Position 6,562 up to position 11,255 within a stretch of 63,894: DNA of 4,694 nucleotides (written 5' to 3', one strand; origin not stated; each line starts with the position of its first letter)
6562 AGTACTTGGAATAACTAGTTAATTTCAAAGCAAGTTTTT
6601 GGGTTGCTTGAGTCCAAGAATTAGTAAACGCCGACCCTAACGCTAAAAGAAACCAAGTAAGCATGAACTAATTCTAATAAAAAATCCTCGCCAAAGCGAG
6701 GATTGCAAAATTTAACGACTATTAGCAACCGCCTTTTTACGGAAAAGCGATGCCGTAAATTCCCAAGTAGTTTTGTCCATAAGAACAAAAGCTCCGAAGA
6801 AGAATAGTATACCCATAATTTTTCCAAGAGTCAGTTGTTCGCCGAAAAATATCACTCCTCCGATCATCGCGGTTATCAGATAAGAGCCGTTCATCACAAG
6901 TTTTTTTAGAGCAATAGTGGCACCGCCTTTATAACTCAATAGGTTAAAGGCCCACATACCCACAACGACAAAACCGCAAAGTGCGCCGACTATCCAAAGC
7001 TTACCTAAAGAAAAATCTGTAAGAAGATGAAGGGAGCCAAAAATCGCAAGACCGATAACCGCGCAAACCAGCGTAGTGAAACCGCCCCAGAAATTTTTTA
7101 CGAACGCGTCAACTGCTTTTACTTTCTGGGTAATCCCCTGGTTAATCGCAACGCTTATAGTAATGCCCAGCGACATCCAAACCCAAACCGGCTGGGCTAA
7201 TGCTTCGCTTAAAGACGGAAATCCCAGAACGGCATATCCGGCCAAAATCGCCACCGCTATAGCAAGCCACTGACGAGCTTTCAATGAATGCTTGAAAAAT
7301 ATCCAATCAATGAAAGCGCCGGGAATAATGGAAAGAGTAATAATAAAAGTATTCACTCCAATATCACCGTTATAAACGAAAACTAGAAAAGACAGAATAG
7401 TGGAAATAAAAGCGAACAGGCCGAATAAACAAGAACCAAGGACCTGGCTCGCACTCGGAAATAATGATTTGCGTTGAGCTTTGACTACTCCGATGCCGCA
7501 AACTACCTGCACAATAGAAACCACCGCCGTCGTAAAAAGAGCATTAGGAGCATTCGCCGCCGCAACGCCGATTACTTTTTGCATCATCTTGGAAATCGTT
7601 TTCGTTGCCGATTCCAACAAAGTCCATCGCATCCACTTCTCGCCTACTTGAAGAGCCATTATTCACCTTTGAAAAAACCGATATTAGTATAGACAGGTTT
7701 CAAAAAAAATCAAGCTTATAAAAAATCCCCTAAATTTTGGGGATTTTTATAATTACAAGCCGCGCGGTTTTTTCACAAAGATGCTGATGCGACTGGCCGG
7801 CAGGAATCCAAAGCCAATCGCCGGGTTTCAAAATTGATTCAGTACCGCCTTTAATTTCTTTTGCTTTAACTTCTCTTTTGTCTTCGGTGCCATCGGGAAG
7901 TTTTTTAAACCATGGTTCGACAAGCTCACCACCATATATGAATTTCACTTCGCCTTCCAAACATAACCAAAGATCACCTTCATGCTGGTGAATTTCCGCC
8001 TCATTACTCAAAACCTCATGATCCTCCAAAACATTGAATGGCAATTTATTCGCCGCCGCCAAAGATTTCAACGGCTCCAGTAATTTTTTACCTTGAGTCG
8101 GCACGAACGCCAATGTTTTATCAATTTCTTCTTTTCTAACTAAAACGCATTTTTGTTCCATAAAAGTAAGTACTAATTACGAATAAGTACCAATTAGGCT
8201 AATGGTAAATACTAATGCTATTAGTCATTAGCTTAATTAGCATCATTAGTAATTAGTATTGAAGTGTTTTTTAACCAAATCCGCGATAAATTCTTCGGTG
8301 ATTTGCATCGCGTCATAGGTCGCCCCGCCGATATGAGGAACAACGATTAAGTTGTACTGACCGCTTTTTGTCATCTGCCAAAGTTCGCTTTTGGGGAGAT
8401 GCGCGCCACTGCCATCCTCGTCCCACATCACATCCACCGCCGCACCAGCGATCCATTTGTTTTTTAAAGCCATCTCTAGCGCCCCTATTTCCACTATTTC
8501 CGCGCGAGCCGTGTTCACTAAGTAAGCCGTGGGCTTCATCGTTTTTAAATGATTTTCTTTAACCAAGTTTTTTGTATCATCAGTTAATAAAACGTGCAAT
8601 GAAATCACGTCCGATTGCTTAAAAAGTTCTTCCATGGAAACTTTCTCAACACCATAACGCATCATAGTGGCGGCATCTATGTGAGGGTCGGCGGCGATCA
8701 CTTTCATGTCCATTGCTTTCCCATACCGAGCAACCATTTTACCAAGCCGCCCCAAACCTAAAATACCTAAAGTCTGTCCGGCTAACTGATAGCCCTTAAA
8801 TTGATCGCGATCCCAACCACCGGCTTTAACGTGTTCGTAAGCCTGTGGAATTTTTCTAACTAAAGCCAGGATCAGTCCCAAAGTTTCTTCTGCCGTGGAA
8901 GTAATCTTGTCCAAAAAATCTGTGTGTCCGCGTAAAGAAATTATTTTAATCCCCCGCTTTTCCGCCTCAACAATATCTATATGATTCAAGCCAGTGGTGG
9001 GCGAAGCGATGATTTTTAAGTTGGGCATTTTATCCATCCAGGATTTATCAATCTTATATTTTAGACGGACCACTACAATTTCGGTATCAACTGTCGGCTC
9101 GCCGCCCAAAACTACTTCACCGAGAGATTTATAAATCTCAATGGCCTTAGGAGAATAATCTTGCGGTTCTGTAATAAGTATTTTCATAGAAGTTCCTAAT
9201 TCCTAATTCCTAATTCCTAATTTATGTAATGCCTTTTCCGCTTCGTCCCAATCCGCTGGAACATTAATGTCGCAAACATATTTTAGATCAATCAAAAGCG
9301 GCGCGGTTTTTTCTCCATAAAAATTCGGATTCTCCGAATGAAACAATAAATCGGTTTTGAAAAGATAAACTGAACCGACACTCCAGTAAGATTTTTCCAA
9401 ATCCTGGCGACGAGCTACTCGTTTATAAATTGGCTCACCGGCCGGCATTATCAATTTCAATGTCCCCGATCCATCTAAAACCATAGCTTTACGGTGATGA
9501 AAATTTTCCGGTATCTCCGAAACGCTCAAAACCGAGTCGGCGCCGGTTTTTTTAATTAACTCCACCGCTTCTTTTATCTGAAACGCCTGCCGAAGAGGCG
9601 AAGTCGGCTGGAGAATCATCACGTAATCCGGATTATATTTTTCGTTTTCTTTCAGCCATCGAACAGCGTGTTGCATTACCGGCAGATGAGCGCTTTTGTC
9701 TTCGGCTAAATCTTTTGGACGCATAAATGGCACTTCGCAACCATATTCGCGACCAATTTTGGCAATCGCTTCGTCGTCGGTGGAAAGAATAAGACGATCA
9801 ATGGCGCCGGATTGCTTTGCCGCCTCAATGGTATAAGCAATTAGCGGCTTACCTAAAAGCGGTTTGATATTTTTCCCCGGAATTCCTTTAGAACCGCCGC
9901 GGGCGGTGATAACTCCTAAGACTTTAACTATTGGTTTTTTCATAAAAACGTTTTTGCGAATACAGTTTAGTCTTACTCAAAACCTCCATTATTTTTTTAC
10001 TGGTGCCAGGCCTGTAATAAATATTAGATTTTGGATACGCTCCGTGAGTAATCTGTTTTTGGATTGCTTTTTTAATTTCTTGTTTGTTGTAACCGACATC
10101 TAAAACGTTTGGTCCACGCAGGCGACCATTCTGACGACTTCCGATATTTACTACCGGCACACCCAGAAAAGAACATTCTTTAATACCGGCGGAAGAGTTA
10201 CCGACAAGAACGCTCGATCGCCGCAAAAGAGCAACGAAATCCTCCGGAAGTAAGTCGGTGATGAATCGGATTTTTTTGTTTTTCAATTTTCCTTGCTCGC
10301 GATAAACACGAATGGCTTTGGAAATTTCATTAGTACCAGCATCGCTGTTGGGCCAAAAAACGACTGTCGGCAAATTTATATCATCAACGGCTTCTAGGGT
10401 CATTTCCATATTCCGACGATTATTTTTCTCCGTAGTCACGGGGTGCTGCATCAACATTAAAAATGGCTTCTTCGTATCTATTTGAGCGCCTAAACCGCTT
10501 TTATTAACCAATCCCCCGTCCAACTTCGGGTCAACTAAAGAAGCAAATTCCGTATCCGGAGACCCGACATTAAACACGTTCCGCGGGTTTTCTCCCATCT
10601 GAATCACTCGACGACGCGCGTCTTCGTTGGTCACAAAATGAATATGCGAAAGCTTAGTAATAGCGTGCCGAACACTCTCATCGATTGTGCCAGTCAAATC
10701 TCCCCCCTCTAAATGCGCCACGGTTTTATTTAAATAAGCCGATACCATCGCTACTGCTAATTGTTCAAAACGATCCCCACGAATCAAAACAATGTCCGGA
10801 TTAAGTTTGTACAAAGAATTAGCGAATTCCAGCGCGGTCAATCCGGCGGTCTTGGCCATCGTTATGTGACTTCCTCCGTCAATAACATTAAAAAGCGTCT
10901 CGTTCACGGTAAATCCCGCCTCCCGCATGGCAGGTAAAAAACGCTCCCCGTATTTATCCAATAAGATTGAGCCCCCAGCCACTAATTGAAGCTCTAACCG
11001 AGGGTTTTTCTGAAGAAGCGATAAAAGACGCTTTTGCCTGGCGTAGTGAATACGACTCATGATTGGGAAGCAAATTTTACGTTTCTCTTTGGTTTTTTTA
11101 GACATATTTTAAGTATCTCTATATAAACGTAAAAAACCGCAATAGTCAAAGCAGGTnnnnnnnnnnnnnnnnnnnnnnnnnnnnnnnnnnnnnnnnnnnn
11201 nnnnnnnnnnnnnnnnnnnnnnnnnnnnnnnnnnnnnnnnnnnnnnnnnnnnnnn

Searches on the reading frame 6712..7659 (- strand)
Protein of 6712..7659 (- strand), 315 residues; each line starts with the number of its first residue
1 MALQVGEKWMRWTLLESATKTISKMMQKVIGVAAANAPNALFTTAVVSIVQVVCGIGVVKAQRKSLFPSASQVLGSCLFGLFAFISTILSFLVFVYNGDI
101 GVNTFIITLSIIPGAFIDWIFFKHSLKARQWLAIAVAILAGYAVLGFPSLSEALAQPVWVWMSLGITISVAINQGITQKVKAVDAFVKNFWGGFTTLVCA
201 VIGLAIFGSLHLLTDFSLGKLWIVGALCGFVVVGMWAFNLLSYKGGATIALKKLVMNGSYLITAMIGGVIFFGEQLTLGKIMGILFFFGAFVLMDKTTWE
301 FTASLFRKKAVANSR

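Call 43: search_protein_families(library=pfam, proteins=[window:6712-7659:-], max_evalue=0.001)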
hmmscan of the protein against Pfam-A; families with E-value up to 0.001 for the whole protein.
window:6712-7659:- (315 aa): 1 family
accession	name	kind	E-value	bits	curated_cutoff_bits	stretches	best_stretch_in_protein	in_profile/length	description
PF00892.27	EamA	-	1.5e-05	25.7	28.2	1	21-141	19-130/135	EamA-like transporter family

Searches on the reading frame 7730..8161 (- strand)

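Call 42: search_protein_families(library=pfam, proteins=[window:7730-8161:-], max_evalue=0.001)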
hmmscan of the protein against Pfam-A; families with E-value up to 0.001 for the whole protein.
window:7730-8161:- (143 aa): 2 families
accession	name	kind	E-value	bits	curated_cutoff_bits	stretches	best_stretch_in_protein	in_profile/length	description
PF07883.17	Cupin_2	-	1.4e-07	31.6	27.2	0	105-138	34-67/70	Cupin domain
PF08007.18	JmjC_2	-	0.00082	19.3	22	0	97-132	76-111/127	JmjC domain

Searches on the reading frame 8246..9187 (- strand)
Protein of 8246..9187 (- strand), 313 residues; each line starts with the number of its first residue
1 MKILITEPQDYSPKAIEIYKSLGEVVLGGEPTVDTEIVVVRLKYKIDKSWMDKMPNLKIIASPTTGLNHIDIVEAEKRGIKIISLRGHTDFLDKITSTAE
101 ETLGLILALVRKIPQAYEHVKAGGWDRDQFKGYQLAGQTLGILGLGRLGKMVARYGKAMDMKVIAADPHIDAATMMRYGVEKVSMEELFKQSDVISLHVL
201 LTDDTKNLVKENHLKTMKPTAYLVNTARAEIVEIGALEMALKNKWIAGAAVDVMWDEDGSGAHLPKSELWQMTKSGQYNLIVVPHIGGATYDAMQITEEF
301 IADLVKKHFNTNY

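Call 16: search_protein_families(library=pfam, proteins=[window:8246-9187:-], max_evalue=0.001)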
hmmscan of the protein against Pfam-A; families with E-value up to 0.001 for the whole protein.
window:8246-9187:- (313 aa): 4 families
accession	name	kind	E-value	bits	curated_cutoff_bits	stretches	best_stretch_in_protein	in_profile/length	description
PF02826.25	2-Hacid_dh_C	-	4.7e-53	179.6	25.1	1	103-287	1-178/178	D-isomer specific 2-hydroxyacid dehydrogenase, NAD binding domain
PF00389.36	2-Hacid_dh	-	3.8e-10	40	24.6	1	34-85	39-90/134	D-isomer specific 2-hydroxyacid dehydrogenase, catalytic domain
PF00670.27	AdoHcyase_NAD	-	8.5e-06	26.4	27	1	135-240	21-124/162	S-adenosyl-L-homocysteine hydrolase, NAD binding domain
PF22660.2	RS_preATP-grasp-like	-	6.8e-05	23.6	27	1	138-175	2-39/98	Ribonucleotide synthetase preATP-grasp domain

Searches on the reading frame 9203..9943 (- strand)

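Call 16: search_protein_families(library=pfam, proteins=[window:9203-9943:-], max_evalue=0.001)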
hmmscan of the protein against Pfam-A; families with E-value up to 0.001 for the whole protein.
window:9203-9943:- (246 aa): 1 family
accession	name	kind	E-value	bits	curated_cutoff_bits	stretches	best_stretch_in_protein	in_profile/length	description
PF02348.25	CTP_transf_3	-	3.2e-24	86.4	22.6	1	10-140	2-125/217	Cytidylyltransferase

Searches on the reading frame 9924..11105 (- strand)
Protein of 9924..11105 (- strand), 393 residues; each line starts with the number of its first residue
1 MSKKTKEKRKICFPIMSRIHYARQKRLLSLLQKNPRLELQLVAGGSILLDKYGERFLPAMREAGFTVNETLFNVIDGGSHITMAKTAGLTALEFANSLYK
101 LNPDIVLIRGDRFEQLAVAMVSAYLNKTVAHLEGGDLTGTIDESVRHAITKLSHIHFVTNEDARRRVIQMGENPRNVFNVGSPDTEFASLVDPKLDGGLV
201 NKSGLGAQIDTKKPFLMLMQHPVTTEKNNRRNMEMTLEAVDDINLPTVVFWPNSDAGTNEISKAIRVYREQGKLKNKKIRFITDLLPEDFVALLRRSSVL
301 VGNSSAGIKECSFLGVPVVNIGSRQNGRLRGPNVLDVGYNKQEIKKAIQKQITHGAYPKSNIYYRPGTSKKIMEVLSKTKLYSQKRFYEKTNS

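Call 16: search_protein_families(library=pfam, proteins=[window:9924-11105:-], max_evalue=0.001)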
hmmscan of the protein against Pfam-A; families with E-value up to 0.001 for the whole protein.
window:9924-11105:- (393 aa): 1 family
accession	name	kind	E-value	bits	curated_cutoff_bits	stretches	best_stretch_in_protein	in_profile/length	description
PF02350.25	Epimerase_2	-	1.6e-70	238.1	30.6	1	31-376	3-346/347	UDP-N-acetylglucosamine 2-epimerase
